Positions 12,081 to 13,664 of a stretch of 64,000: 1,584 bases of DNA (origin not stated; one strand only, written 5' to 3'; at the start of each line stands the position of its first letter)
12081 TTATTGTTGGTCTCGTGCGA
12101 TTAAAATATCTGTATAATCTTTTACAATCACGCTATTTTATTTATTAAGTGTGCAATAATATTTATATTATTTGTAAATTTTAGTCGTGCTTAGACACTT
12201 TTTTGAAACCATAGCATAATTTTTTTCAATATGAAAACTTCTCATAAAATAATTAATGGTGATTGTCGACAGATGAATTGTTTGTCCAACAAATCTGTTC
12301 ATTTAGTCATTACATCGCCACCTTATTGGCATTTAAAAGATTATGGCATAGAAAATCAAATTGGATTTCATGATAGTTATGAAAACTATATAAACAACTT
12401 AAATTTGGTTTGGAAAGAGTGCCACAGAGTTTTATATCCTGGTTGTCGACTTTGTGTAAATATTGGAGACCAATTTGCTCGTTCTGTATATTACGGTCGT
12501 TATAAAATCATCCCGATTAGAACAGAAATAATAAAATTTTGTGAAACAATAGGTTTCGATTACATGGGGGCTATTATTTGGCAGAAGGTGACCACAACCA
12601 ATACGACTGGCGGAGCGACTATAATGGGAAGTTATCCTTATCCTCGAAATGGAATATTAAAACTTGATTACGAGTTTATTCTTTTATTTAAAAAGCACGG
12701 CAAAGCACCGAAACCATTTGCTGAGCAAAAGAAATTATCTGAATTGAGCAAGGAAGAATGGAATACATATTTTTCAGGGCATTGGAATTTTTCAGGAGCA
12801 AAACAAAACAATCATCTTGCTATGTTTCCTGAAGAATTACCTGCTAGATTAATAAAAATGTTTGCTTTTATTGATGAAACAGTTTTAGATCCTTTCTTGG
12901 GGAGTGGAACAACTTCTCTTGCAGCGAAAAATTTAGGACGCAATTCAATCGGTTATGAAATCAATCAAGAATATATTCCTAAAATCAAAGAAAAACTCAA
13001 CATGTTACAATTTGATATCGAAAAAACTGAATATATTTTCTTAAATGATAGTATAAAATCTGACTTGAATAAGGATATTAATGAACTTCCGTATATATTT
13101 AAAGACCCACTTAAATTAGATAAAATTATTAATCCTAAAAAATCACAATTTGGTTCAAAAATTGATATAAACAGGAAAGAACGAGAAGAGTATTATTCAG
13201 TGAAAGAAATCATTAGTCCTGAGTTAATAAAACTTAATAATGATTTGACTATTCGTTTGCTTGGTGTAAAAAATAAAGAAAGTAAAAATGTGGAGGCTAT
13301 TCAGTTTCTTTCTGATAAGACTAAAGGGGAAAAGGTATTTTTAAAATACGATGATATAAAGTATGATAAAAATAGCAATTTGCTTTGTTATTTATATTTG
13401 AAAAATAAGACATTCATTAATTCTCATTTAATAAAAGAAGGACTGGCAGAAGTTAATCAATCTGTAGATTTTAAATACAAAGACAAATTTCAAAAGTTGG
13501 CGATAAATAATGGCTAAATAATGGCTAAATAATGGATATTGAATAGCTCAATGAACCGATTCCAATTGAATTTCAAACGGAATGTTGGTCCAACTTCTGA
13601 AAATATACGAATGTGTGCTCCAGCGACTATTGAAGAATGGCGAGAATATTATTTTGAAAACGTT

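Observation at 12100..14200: AT-rich island encoding a DNA methyltransferase fused to a degenerate thermonuclease-like domain plus a downstream partner ORF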

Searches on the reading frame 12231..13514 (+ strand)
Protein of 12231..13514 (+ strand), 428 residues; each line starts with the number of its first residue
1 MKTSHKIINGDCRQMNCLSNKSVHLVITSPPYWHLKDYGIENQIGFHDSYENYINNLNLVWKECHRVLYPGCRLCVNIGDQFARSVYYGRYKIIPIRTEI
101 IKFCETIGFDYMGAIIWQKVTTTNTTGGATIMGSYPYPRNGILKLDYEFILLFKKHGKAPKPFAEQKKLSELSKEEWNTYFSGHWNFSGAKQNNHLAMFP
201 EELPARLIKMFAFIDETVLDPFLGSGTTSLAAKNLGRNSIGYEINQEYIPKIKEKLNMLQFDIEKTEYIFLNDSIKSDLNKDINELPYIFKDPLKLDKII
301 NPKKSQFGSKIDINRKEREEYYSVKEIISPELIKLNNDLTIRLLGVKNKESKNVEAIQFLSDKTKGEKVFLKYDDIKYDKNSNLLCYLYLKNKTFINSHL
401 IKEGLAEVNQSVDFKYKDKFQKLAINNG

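Call 3: search_protein_families(library=pfam, proteins=[window:12231-13514:+], max_evalue=1)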
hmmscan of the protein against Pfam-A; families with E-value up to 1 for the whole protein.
window:12231-13514:+ (428 aa): 6 families
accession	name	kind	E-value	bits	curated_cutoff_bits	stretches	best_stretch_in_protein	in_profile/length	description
PF01555.25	N6_N4_Mtase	-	1.4e-44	153.1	26.7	1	23-253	1-220/221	DNA methylase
PF00565.23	SNase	-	4.4e-09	37.2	21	1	341-423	2-93/107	Staphylococcal nuclease homologue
PF01170.24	UPF0020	-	0.021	15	22.3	0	215-253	29-74/197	RMKL-like, methyltransferase domain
PF08241.18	Methyltransf_11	-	0.033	15.3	21.2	0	53-75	72-94/95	Methyltransferase domain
PF03602.21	Cons_hypoth95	-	0.061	13.4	24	1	215-293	42-121/182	Conserved hypothetical protein 95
PF22385.1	Cas9_C_2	-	0.76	10.1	27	1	233-282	12-61/94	CRISPR-associated endonuclease Cas9, C-terminal domain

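Call 4: search_protein_families(library=ncbifam, proteins=[window:12231-13514:+], max_evalue=1)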
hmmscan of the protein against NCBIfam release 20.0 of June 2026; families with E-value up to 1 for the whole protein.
window:12231-13514:+ (428 aa): 7 families
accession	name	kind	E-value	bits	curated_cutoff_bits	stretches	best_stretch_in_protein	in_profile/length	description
NF008572.0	PRK11524.1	equivalog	3.4e-17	62.5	292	2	192-251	192-251/294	adenine-specific DNA-methyltransferase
NF050803.1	DnaMtaseCcrMCaul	equivalog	3.5e-14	52.5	830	2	192-260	183-251/350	adenine-specific DNA-methyltransferase CcrM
NF010253.0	PRK13699.1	subfamily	2.8e-09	37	244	1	185-263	136-212/226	DNA methyltransferase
NF047694.1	TnucaseNucIStaph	equivalog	4.2e-07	29.6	250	1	338-422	67-161/175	thermonuclease NucI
NF040721.1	Trm14_Arch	equivalog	0.00027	20.2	280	1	194-240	170-217/370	tRNA (guanine(6)-N2)-methyltransferase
NF003766.0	PRK05362.1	equivalog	0.0076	15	256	1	154-230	64-140/396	phosphopentomutase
TIGR01177.1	TIGR01177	hypoth_equivalog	0.036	13.4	316.55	1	216-250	184-218/330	TIGR01177 family methyltransferase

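Call 5: search_protein_families(library=padloc, proteins=[window:12231-13514:+], max_evalue=1)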
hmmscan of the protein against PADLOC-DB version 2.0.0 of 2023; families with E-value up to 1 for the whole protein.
window:12231-13514:+ (428 aa): 62 families (the best 25 are shown)
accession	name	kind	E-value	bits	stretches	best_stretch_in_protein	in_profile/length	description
PDLC03259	MTase_II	-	1.2e-185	615.4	1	3-422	2-421/423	Type II methyltransferase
PDLC03350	MTase_II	-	2.6e-67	225.5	1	5-262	57-301/312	Type II methyltransferase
PDLC03353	MTase_II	-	2.8e-65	218.4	1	4-259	9-253/260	Type II methyltransferase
PDLC03283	MTase_II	-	1.3e-53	180.5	1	1-259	1-274/352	Type II methyltransferase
PDLC03387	MTase_II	-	1e-36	124.6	2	4-83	11-91/289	Type II methyltransferase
PDLC03371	MTase_II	-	1.5e-30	104.7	1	3-260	9-256/260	Type II methyltransferase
PDLC03260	MTase_II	-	4.8e-29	99.4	2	146-256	201-307/349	Type II methyltransferase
PDLC03299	MTase_II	-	1.2e-25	88.6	2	186-261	182-263/296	Type II methyltransferase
PDLC03246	MTase_II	-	5.2e-24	83.1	1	7-259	115-368/376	Type II methyltransferase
PDLC03252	MTase_II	-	2.3e-23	81.1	1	6-255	92-352/365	Type II methyltransferase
PDLC03336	MTase_II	-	2.2e-19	67.8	2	15-82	40-107/421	Type II methyltransferase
PDLC03316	MTase_II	-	5.8e-19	66.3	2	6-89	39-121/390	Type II methyltransferase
PDLC03295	MTase_II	-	2e-18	64.9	1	6-257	5-267/292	Type II methyltransferase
PDLC03351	MTase_II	-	2.6e-18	64.3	2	186-280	118-210/348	Type II methyltransferase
PDLC03303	MTase_II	-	1e-17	62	2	6-121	5-119/668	Type II methyltransferase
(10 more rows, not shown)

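Call 7: search_solved_structures(query=window:12231-13514:+, max_evalue=0.01, show_alignments=2)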
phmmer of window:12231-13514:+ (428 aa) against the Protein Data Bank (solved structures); distinct sequences matched with E-value up to 0.01: 12.
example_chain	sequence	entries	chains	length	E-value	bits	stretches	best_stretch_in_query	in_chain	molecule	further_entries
2zie_A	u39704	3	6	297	7.5e-54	186.4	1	5-256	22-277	Putative modification methylase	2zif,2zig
6pbd_A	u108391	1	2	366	4.4e-11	45.5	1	181-256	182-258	Modification methylase CcrMI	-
1g60_A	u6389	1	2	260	7.4e-11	44.7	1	192-261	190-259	Adenine-specific Methyltransferase MboIIA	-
8s9m_A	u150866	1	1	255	2.3e-10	43.1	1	173-256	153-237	DNA cytosine-N4 methyltransferase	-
8s9n_A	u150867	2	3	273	3.1e-10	42.7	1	173-256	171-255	DNA cytosine-N4 methyltransferase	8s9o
8urk_A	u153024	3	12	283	4.9e-10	42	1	18-259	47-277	Methyltransferase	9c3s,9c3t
9c3u_A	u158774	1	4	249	6e-10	41.8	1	18-258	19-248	Methyltransferase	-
5hek_A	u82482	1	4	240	1e-09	41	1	188-259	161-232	Adenine specific DNA methyltransferase (DpnA)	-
5hfj_A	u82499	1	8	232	1.7e-09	40.3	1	188-258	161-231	Adenine specific DNA methyltransferase (DpnA)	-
1boo_A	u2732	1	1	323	3.6e-08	35.9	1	169-251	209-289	PROTEIN (N-4 CYTOSINE-SPECIFIC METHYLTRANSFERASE PVU II)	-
1eg2_A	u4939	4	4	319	0.003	19.7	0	176-262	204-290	MODIFICATION METHYLASE RSRI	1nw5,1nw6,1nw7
1nw8_A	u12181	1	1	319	0.0038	19.4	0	176-262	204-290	MODIFICATION METHYLASE RSRI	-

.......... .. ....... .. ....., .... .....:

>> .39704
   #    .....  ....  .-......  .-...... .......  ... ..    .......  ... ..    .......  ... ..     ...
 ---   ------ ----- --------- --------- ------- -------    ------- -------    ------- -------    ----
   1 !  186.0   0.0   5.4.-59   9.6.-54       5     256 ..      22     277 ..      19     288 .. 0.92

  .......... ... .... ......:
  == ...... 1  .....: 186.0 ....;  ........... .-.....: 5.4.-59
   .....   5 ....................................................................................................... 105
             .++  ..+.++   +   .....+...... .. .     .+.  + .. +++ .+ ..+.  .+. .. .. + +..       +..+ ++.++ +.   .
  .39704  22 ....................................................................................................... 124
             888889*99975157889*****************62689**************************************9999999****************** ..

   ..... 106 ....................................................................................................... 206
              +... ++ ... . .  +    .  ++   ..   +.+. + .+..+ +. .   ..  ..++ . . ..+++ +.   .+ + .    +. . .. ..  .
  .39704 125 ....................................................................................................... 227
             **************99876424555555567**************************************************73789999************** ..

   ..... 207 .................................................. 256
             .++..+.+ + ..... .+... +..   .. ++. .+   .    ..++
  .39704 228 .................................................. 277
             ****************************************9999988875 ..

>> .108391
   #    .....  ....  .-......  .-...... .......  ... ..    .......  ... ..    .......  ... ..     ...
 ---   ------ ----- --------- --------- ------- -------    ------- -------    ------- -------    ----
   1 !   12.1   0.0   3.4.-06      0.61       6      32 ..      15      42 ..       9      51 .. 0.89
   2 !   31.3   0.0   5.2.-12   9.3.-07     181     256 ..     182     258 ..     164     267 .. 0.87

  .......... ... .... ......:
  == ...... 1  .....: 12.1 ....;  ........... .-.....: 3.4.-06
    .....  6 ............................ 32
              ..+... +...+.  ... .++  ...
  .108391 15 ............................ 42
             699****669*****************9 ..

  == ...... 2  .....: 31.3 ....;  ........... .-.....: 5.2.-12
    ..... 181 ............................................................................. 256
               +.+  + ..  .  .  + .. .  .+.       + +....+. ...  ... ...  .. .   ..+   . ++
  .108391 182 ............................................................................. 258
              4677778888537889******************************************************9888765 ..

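Call 10: find_homologous_proteins(query=window:12231-13514:+, max_evalue=1e-10)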
Query window:12231-13514:+ (428 aa): 8000 proteins with E <= 1e-10 among 8000 candidates; the best 120 are listed.
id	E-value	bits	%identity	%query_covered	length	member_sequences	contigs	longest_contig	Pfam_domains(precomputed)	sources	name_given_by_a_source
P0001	1.6e-286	968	99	100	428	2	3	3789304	PF00565.24,PF01555.25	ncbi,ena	-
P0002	1.5e-275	932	99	96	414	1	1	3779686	PF00565.24,PF01555.25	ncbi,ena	-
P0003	2.2e-275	931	98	97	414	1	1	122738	PF00565.24,PF01555.25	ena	-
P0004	6.6e-231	785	79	98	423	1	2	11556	PF00565.24,PF01555.25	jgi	jgi:DNA modification methylase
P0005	1.7e-230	783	80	97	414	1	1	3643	PF00565.24,PF01555.25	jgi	jgi:site-specific DNA-methyltransferase (adenine-specific)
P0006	2.5e-230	783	79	99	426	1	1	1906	PF00565.24,PF01555.25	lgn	-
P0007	4.9e-230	782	77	99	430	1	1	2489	PF01555.25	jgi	-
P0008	5.3e-230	782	78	99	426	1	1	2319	PF01555.25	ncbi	-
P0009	7.4e-230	781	77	99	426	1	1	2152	PF01555.25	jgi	-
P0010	7.6e-230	781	77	99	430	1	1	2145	PF01555.25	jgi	-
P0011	1.4e-229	780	77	100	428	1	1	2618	PF00565.24,PF01555.25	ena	-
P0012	1.5e-229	780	77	100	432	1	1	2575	PF00565.24,PF01555.25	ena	-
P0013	4.1e-229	779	77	100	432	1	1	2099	PF00565.24,PF01555.25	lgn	-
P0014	7.4e-229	778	79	100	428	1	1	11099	PF00565.24,PF01555.25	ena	-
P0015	1.3e-228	777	78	99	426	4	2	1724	PF00565.24,PF01555.25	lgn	-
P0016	1.4e-228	777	80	98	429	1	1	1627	PF00565.24,PF01555.25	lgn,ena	-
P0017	1.5e-228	777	79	99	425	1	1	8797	PF00565.24,PF01555.25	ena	-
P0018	1.5e-228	777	78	100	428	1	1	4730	PF00565.24,PF01555.25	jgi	-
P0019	3.3e-228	776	78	99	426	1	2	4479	PF01555.25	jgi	jgi:modification methylase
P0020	3.4e-228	776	78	99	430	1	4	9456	PF01555.25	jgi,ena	jgi:modification methylase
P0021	3.4e-228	776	78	99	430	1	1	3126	PF01555.25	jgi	jgi:modification methylase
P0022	3.7e-228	776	78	99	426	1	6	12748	PF01555.25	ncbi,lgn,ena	-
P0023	5.5e-228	775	78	99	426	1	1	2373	PF01555.25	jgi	-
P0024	5.8e-228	775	77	98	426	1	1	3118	PF00565.24,PF01555.25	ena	-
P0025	5.9e-228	775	78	99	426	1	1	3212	PF01555.25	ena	-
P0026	6.3e-228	775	76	100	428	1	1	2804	PF00565.24,PF01555.25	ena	-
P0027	6.7e-228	775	78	99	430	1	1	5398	PF01555.25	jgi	-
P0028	6.9e-228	775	78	99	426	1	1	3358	PF01555.25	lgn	-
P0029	7.6e-228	775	78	99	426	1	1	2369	PF01555.25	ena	-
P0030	7.7e-228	775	78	99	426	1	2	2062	PF01555.25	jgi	-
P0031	7.9e-228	775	78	99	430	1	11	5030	PF01555.25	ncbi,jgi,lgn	jgi:site-specific DNA-methyltransferase (adenine-specific)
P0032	8.6e-228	774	77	98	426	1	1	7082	PF00565.24,PF01555.25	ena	-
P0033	8.7e-228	774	78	99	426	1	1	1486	PF01555.25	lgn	-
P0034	8.7e-228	774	78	99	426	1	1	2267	PF01555.25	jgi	-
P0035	9.0e-228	774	78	99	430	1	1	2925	PF01555.25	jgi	-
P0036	1.2e-227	774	78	99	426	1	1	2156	PF01555.25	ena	-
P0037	1.4e-227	774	77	99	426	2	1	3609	PF01555.25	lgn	-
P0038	1.5e-227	774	78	99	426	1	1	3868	PF01555.25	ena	-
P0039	1.6e-227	774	78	99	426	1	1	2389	PF01555.25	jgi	-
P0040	1.8e-227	773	78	99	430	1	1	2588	PF01555.25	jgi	-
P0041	2.9e-227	773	78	99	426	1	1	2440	PF01555.25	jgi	-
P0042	2.9e-227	773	78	99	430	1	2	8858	PF01555.25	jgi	jgi:site-specific DNA-methyltransferase (adenine-specific)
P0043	3.0e-227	773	78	99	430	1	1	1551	PF01555.25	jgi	jgi:site-specific DNA-methyltransferase (adenine-specific)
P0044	3.0e-227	773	78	99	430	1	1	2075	PF01555.25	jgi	jgi:site-specific DNA-methyltransferase (adenine-specific)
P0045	3.2e-227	773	77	99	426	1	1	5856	PF01555.25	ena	-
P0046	3.7e-227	772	78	99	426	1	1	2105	PF01555.25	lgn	-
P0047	3.9e-227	772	78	99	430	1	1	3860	PF01555.25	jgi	jgi:site-specific DNA-methyltransferase (adenine-specific)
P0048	3.9e-227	772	77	99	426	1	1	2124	PF01555.25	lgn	-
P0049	4.4e-227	772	77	99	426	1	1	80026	PF00565.24,PF01555.25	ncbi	-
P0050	4.6e-227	772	80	98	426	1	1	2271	PF00565.24,PF01555.25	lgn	-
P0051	5.1e-227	772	78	99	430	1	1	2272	PF01555.25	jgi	jgi:site-specific DNA-methyltransferase (adenine-specific)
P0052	6.1e-227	772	78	98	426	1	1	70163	PF00565.24,PF01555.25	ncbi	-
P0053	6.9e-227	771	77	98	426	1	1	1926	PF00565.24,PF01555.25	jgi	-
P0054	7.0e-227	771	78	99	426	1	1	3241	PF01555.25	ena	-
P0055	8.0e-227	771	77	100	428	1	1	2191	PF00565.24,PF01555.25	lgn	-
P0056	8.1e-227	771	77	99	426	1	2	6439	PF01555.25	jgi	-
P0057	8.6e-227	771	78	99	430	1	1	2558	PF01555.25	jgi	jgi:site-specific DNA-methyltransferase (adenine-specific)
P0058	9.4e-227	771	78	99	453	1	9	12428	PF00565.24,PF01555.25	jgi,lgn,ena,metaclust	jgi:site-specific DNA-methyltransferase (adenine-specific)|metaclust:\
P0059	9.6e-227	771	78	100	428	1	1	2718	PF00565.24,PF01555.25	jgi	-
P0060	1.2e-226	771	77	99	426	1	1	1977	PF01555.25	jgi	-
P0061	1.2e-226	771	76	99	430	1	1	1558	PF01555.25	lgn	-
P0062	1.3e-226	770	78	98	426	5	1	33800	PF00565.24,PF01555.25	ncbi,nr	ncbi:DNA adenine methyltransferase YhdJ [bacterium BMS3Abin07]|nr:DNA adenine methyltransferase YhdJ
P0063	1.6e-226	770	78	99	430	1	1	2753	PF01555.25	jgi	jgi:site-specific DNA-methyltransferase (adenine-specific)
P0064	1.7e-226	770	78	99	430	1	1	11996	PF01555.25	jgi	jgi:site-specific DNA-methyltransferase (adenine-specific)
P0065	1.8e-226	770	78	98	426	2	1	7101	PF00565.24,PF01555.25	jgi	-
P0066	2.0e-226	770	77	98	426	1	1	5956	PF00565.24,PF01555.25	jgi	-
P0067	3.1e-226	769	78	99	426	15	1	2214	PF01555.25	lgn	-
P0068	4.0e-226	769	77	100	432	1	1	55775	PF00565.24,PF01555.25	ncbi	-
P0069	4.1e-226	769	77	100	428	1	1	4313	PF01555.25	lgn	-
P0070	4.7e-226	769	78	99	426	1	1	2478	PF01555.25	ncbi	-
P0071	4.9e-226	769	76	100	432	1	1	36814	PF01555.25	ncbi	-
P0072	5.7e-226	768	78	99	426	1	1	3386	PF01555.25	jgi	-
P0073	6.1e-226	768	78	100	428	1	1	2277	PF00565.24,PF01555.25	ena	-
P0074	6.2e-226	768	77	99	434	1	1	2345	PF00565.24,PF01555.25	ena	-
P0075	7.8e-226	768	79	98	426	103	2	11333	PF00565.24,PF01555.25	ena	-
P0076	1.4e-225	767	77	99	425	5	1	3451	PF00565.24,PF01555.25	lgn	-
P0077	1.6e-225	767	76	100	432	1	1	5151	PF01555.25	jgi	-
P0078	1.7e-225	767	78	98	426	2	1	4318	PF00565.24,PF01555.25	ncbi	-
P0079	1.9e-225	767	78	98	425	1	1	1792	PF00565.24,PF01555.25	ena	-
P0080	2.1e-225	767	77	99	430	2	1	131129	PF00565.24,PF01555.25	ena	-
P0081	2.1e-225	767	77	99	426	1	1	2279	PF00565.24,PF01555.25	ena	-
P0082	2.2e-225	766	77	98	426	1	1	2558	PF00565.24,PF01555.25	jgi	-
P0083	2.4e-225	766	76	99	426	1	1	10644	PF00565.24,PF01555.25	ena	-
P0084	2.9e-225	766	77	98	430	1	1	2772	PF01555.25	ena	-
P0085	3.3e-225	766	76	100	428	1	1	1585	PF00565.24,PF01555.25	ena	-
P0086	4.5e-225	765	76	99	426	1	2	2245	PF00565.24,PF01555.25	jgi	-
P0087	6.0e-225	765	76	99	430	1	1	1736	PF00565.24,PF01555.25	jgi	jgi:DNA modification methylase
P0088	6.1e-225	765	78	98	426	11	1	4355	PF00565.24,PF01555.25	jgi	-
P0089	6.4e-225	765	77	98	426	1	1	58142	PF00565.24,PF01555.25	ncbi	-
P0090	6.5e-225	765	76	100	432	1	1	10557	PF01555.25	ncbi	-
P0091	6.6e-225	765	76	99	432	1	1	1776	PF01555.25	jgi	-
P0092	7.9e-225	765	77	98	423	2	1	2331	PF00565.24,PF01555.25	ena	-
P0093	9.8e-225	764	78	99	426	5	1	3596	PF01555.25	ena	-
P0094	1.3e-224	764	77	98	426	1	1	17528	PF00565.24,PF01555.25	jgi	-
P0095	1.4e-224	764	76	100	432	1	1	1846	PF01555.25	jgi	-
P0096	1.8e-224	763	76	99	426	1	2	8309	PF00565.24,PF01555.25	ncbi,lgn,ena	-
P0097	1.9e-224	763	76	100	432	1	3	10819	PF01555.25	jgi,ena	-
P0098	1.9e-224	763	76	99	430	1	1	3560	PF00565.24,PF01555.25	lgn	-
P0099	1.9e-224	763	76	100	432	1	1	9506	PF01555.25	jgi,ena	-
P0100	2.0e-224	763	76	100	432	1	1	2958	PF01555.25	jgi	-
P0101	2.1e-224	763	75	99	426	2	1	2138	PF01555.25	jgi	-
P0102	2.5e-224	763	78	98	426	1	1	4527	PF00565.24,PF01555.25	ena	-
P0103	3.0e-224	763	77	98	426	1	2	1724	PF00565.24,PF01555.25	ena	-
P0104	5.4e-224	762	78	98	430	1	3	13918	PF00565.24,PF01555.25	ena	-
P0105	5.5e-224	762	76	99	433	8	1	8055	PF01555.25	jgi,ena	-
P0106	6.2e-224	762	77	97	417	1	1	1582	PF01555.25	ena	-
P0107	6.2e-224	762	77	98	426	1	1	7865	PF00565.24,PF01555.25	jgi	-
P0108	6.6e-224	762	77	99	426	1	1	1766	PF01555.25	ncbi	-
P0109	7.5e-224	761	76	99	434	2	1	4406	PF00565.24,PF01555.25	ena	-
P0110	1.6e-223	760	76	100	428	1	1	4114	PF00565.24,PF01555.25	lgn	-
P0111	1.9e-223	760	76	99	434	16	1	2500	PF00565.24,PF01555.25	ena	-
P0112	2.5e-223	760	75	99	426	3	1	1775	PF01555.25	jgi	-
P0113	3.0e-223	759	76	99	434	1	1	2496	PF00565.24,PF01555.25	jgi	-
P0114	3.1e-223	759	76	99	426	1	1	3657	PF01555.25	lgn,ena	-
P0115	3.2e-223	759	77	100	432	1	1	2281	PF00565.24,PF01555.25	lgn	-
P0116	4.6e-223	759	77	98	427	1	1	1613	PF00565.24,PF01555.25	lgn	-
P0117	4.7e-223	759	77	99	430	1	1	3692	PF01555.25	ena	-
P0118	5.3e-223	759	75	100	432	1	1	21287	PF00565.24,PF01555.25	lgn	-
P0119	6.0e-223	758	79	95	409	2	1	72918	PF00565.24,PF01555.25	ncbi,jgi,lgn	-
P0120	8.2e-223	758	76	100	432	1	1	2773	PF00565.24,PF01555.25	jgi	jgi:site-specific DNA-methyltransferase (adenine-specific)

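Call 13: find_encoding_contigs(protein=P0001, flank=6000, max_places=4)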
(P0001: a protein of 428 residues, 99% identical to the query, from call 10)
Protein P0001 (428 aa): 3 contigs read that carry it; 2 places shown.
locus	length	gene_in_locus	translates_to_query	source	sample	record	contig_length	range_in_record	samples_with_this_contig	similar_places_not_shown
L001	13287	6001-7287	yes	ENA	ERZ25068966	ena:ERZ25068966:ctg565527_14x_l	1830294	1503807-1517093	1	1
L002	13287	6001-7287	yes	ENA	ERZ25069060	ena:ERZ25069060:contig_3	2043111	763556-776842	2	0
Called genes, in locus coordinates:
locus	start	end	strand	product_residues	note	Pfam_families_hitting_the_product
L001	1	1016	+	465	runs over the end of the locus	PF00330:Aconitase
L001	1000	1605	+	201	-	PF00694:Aconitase_C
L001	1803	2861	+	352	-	PF00180:Iso_dh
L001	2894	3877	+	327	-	PF00291:PALP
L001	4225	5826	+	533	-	PF07969:Amidohydro_3 (faint), PF01979:Amidohydro_1 (weak)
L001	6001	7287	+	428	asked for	PF01555:N6_N4_Mtase, PF00565:SNase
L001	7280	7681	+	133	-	PF09568:RE_MjaI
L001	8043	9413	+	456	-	PF00209:SNF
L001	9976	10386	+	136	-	-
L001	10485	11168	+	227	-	PF00291:PALP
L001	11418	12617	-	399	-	-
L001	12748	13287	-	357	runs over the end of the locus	PF00248:Aldo_ket_red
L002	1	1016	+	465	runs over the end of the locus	PF00330:Aconitase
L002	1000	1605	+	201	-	PF00694:Aconitase_C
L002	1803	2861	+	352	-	PF00180:Iso_dh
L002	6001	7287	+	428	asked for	PF01555:N6_N4_Mtase, PF00565:SNase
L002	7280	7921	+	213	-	PF09568:RE_MjaI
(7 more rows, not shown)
